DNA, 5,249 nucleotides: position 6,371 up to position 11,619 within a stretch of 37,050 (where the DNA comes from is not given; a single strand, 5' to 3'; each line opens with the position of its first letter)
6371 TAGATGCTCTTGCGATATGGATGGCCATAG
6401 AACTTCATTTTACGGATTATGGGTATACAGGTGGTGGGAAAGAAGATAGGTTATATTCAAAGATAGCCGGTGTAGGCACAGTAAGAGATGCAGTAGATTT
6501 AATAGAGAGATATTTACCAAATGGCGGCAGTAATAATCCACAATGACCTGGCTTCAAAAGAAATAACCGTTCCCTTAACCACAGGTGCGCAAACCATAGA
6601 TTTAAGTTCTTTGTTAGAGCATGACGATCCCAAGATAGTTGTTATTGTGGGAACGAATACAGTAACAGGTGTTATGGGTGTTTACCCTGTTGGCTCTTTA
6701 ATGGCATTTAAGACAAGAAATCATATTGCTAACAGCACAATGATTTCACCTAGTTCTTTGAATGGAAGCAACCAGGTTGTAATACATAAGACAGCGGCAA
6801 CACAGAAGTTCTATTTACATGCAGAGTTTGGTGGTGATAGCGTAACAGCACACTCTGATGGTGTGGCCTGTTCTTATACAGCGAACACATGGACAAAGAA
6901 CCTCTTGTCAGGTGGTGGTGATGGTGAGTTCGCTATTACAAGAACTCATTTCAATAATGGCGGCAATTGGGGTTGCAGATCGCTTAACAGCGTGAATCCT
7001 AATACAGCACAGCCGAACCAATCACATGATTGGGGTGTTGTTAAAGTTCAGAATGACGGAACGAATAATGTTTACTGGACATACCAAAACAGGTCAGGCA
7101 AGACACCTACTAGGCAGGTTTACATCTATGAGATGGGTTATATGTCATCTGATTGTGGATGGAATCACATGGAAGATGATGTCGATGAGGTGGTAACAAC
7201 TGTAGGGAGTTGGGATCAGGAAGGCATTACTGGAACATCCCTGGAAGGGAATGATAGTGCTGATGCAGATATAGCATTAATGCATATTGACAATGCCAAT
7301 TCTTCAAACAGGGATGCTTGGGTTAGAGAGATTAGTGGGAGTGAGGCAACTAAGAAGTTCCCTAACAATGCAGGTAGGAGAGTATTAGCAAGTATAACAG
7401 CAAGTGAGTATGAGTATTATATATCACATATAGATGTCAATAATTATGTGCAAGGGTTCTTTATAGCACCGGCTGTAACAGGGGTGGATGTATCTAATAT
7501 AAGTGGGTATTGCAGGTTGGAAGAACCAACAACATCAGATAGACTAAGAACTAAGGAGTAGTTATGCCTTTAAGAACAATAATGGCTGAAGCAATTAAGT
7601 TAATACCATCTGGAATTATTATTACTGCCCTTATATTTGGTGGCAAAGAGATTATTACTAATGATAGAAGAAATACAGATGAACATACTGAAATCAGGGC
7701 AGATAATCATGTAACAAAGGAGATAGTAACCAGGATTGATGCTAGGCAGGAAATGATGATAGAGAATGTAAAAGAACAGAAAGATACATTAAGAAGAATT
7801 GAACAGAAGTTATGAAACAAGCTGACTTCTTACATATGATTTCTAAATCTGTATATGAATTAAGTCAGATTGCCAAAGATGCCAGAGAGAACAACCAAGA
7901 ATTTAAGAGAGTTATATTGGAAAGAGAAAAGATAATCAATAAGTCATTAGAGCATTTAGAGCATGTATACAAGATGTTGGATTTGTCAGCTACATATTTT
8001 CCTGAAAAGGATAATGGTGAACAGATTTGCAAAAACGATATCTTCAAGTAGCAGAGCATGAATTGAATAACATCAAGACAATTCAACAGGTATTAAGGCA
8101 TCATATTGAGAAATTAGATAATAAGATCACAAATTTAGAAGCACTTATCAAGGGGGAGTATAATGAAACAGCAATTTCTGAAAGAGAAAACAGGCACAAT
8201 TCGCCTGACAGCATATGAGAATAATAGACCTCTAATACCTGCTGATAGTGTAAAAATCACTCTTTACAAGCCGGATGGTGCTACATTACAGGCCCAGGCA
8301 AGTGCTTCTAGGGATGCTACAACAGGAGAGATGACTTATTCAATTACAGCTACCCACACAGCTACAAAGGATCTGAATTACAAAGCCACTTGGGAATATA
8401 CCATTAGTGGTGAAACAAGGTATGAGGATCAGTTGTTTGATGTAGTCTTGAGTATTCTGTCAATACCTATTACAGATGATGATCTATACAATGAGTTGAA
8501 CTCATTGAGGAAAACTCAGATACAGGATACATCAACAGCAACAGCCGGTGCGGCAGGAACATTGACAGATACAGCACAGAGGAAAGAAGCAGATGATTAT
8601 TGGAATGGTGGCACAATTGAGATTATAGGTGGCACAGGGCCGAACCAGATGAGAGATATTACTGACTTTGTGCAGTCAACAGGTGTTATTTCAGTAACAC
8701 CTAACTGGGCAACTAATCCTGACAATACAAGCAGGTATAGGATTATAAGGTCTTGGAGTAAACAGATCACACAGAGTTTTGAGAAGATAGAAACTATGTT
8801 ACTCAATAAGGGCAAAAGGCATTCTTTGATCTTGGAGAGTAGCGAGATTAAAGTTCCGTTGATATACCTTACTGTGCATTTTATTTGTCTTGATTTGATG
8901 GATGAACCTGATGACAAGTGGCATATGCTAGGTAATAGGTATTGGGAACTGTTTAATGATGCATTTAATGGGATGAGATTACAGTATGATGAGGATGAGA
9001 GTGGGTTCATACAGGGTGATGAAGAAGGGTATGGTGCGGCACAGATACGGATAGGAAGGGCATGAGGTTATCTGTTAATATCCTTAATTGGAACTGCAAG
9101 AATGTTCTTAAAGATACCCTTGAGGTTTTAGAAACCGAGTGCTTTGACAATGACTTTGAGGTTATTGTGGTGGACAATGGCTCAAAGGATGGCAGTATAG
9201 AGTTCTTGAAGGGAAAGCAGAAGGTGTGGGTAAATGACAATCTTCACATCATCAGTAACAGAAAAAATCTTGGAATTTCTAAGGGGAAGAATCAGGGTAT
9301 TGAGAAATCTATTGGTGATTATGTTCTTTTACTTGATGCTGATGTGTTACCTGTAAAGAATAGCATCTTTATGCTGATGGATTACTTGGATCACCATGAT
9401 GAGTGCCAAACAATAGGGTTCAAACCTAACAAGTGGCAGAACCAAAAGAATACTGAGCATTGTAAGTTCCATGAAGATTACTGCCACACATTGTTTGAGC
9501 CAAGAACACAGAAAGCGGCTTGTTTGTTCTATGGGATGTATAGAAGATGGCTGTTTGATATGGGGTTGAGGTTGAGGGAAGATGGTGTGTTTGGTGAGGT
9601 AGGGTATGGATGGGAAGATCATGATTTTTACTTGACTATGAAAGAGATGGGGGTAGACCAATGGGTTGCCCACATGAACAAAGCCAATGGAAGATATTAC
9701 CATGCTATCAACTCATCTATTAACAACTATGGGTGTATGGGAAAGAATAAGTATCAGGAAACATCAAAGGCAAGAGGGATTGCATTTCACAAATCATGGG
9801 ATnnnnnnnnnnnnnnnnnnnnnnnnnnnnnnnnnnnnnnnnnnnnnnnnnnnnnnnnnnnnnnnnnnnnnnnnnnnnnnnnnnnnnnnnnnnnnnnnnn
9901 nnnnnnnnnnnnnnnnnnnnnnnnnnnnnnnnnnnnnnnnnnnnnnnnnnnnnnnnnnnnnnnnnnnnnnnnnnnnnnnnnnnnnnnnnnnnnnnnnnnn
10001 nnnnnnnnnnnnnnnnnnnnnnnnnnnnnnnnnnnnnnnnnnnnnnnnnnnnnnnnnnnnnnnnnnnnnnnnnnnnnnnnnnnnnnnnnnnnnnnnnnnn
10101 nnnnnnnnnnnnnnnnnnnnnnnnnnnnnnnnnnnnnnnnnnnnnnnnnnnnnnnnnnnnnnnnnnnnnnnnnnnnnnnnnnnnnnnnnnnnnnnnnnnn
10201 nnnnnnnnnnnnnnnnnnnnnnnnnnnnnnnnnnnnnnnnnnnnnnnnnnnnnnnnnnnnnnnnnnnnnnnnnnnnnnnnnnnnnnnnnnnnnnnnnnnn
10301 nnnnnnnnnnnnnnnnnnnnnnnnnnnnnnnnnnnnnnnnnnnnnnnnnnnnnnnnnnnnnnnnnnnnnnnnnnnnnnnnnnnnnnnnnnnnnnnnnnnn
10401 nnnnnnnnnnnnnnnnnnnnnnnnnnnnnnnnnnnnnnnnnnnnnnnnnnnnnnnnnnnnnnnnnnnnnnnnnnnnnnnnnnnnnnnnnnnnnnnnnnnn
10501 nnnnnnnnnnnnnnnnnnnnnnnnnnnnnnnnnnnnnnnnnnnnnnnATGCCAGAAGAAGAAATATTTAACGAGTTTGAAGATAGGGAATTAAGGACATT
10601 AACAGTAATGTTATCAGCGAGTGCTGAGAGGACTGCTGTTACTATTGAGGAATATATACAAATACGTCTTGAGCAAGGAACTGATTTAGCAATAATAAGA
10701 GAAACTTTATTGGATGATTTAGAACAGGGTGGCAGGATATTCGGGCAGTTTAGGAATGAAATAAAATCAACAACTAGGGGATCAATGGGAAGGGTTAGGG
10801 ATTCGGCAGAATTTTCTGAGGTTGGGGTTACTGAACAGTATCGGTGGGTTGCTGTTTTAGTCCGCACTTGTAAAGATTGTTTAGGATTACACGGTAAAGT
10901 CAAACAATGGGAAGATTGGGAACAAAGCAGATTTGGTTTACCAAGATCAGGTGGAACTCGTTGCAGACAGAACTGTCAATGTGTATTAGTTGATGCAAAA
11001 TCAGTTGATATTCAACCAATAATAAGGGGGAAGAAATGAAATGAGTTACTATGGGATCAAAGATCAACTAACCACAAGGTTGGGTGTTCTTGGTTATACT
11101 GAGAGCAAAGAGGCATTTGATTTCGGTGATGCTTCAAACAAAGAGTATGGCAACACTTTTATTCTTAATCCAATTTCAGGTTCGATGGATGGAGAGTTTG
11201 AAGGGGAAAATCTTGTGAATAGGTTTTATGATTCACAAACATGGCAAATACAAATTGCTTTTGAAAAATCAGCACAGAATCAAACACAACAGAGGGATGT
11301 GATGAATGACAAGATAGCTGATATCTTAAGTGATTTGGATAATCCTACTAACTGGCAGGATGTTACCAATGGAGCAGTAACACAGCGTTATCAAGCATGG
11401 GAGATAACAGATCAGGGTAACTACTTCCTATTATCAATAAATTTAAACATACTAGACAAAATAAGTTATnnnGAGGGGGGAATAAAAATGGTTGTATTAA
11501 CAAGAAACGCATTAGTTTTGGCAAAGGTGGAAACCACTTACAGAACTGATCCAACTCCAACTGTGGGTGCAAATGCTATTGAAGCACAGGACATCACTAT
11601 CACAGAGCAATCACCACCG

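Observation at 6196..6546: Acyl/peptidyl carrier protein-like gene in a phage morphogenesis region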

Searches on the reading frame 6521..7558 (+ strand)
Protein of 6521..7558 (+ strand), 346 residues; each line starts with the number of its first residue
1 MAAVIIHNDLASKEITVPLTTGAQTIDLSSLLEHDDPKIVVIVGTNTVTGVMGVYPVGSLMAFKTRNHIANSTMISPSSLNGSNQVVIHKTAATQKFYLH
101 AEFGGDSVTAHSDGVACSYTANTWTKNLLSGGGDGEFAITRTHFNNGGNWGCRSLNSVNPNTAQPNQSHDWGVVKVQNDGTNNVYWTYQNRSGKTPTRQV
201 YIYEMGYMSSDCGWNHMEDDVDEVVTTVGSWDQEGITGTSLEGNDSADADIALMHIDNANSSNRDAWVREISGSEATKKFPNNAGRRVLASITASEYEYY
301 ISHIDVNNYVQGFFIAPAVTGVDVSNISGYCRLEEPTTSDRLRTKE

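Call 11: search_protein_families(library=phrogs, proteins=[window:6521-7558:+], max_evalue=0.01)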
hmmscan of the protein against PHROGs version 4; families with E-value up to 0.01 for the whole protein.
window:6521-7558:+ (346 aa): 0 families

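Call 12: search_protein_families(library=pfam, proteins=[window:6521-7558:+], max_evalue=0.01)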
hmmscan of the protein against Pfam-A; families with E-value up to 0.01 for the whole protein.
window:6521-7558:+ (346 aa): 0 families

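Call 25: search_protein_families(library=ncbifam, proteins=[window:6521-7558:+], max_evalue=10)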
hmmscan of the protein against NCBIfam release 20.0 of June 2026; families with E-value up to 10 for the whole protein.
window:6521-7558:+ (346 aa): 0 families

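Call 26: find_related_loci(query=window:6521-7558:+, collection=viral_contigs, flank=6000)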
Query window:6521-7558:+ (346 aa) in viral_contigs; peptide patterns used: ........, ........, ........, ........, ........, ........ (x = any residue, [..] = any of these).
No stretch of DNA in the collection matches any of the patterns.

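Call 28: find_homologous_proteins(query=window:6521-7558:+, max_evalue=0.001)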
Query window:6521-7558:+ (346 aa): 1 proteins with E <= 0.001 among 2178 candidates.
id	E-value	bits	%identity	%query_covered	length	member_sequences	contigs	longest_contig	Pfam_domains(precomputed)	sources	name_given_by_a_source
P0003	4.8e-232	787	100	100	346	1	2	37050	-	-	-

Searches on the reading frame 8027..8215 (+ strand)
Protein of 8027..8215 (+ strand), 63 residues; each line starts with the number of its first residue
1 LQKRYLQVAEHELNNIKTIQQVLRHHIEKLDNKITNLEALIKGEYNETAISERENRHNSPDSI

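Call 21: search_protein_families(library=pfam, proteins=[window:8027-8215:+], max_evalue=0.01)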
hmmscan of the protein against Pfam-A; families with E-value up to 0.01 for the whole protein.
window:8027-8215:+ (63 aa): 1 family
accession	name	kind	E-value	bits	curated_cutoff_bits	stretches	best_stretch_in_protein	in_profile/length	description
PF06705.16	SF-assemblin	-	0.00058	19.7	30.6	1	3-47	70-114/247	SF-assemblin/beta giardin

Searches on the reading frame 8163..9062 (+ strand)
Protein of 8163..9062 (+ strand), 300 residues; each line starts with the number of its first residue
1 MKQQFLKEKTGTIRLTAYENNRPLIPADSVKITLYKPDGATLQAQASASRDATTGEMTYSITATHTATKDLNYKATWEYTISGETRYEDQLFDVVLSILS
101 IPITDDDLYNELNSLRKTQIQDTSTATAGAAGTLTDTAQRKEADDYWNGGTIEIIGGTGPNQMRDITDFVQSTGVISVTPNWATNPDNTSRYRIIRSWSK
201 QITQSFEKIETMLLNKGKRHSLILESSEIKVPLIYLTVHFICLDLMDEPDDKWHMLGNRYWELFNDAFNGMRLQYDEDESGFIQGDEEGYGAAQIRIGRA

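Call 11: search_protein_families(library=phrogs, proteins=[window:8163-9062:+], max_evalue=0.01)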
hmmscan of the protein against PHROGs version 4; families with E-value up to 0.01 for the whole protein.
window:8163-9062:+ (300 aa): 0 families

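Call 12: search_protein_families(library=pfam, proteins=[window:8163-9062:+], max_evalue=0.01)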
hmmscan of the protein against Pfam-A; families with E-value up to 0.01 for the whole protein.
window:8163-9062:+ (300 aa): 2 families
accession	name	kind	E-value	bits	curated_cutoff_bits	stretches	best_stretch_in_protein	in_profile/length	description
PF10651.15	BppU_N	-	0.0014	18.8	23.1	1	9-69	29-89/142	BppU N-terminal domain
PF20790.2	Reov_VP3_GTase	-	0.0045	16.8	27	1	56-118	22-85/264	Reovirus VP3 protein, guanylyltransferase (GTase)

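Call 25: search_protein_families(library=ncbifam, proteins=[window:8163-9062:+], max_evalue=10)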
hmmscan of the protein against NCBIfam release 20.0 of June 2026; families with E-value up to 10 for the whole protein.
window:8163-9062:+ (300 aa): 0 families

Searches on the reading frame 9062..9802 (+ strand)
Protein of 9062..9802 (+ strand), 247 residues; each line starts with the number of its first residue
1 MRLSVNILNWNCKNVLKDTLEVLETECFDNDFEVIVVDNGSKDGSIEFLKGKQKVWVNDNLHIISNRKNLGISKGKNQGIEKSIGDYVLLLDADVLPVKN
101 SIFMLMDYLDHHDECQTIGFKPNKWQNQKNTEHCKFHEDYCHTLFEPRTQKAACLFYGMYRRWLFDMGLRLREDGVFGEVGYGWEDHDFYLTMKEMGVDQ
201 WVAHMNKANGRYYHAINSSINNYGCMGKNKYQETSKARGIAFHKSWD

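Call 11: search_protein_families(library=phrogs, proteins=[window:9062-9802:+], max_evalue=0.01)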
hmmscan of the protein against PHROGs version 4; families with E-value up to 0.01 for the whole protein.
window:9062-9802:+ (247 aa): 3 families
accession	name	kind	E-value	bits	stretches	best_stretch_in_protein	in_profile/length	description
phrog_841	-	moron, auxiliary metabolic gene and host takeover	1.2e-07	32.5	1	3-107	4-109/309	GtrB-like O-antigen conversion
phrog_2456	-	moron, auxiliary metabolic gene and host takeover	1.6e-07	32.2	1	2-145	4-133/239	glycosyltransferase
phrog_22088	-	unknown function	0.00051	20.1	1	4-94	63-153/377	-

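Call 12: search_protein_families(library=pfam, proteins=[window:9062-9802:+], max_evalue=0.01)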
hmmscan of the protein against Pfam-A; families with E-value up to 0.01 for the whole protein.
window:9062-9802:+ (247 aa): 4 families
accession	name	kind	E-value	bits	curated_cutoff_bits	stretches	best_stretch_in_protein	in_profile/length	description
PF00535.33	Glycos_transf_2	-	4.2e-22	79.3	23.3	1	4-133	1-131/168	Glycosyl transferase family 2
PF10111.15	Glyco_tranf_2_2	-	7.9e-09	35.8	27.3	1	15-97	14-94/276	Glycosyltransferase like family 2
PF13641.12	Glyco_tranf_2_3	-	2.9e-07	31.2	27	1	3-149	3-132/230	Glycosyltransferase like family 2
PF13704.12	Glyco_tranf_2_4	-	0.00077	20.3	27.5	1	33-94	21-81/98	Glycosyl transferase family 2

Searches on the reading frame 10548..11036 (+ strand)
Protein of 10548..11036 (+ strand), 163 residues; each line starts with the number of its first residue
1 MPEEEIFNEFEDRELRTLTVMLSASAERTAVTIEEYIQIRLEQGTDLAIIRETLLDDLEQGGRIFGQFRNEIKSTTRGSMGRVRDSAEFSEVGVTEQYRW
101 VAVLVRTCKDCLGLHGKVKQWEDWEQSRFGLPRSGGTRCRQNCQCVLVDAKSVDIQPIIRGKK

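Call 14: search_protein_families(library=pfam, proteins=[window:10548-11036:+], max_evalue=0.01)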
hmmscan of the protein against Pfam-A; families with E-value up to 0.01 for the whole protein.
window:10548-11036:+ (163 aa): 2 families
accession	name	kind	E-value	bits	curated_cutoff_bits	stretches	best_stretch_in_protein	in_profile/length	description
PF04233.19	Phage_Mu_F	-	1.2e-05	26.5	29.6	1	44-147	14-111/112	Phage Mu protein F like protein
PF12011.13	NPH-II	-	0.0083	16.5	25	0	24-93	100-168/174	RNA helicase NPH-II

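Call 31: search_protein_families(library=phrogs, proteins=[window:10548-11036:+], max_evalue=0.1)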
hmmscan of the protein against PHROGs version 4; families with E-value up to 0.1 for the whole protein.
window:10548-11036:+ (163 aa): 3 families
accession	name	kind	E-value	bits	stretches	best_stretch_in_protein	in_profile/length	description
phrog_115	-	head and packaging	0.00042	20.6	1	89-120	262-293/665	minor head protein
phrog_595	-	head and packaging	0.00054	20.4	1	87-140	241-291/513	head maturation protease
phrog_6577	-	unknown function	0.013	14.8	1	24-148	110-227/1066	-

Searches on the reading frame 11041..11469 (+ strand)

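Call 14: search_protein_families(library=pfam, proteins=[window:11041-11469:+], max_evalue=0.01)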
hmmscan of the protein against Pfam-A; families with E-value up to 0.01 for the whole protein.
window:11041-11469:+ (143 aa): 0 families

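Call 31: search_protein_families(library=phrogs, proteins=[window:11041-11469:+], max_evalue=0.1)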
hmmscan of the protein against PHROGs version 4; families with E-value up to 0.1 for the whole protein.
window:11041-11469:+ (143 aa): 1 family
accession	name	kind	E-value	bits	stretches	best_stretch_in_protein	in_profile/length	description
phrog_16943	-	unknown function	0.014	16.3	1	50-109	15-74/166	-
